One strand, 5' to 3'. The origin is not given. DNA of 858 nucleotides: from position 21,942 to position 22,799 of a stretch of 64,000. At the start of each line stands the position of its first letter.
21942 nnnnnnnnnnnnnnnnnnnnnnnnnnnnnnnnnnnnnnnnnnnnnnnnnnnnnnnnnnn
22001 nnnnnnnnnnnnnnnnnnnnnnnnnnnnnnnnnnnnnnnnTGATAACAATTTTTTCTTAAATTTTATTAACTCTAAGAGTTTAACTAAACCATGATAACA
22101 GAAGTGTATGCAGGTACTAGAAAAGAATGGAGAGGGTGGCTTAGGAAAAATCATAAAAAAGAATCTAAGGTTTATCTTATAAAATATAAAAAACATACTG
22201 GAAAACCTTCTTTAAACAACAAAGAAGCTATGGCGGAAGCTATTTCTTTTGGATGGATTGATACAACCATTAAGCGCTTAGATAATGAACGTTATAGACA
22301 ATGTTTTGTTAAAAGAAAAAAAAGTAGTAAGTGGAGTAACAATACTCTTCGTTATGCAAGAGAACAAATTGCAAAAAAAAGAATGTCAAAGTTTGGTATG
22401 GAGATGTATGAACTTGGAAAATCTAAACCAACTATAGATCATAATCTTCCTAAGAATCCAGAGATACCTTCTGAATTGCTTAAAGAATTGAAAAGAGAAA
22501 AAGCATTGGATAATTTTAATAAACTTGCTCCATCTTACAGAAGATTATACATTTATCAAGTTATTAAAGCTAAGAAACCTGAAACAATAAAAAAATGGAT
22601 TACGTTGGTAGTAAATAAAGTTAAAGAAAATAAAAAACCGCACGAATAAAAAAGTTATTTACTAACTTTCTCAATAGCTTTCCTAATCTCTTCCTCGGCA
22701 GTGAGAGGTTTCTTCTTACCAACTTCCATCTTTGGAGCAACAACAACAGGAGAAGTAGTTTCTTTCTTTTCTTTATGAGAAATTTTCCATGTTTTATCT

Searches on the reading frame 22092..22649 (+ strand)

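Call 9: search_protein_families(library=pfam, proteins=[window:22092-22649:+], max_evalue=0.0001)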
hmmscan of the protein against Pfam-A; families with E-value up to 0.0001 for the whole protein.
window:22092-22649:+ (185 aa): 1 family
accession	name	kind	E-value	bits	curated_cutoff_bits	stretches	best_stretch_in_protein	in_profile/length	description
PF13376.11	OmdA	-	4.1e-11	43.1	25.6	1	123-175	2-55/60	Bacteriocin-protection, YdeI or OmpD-Associated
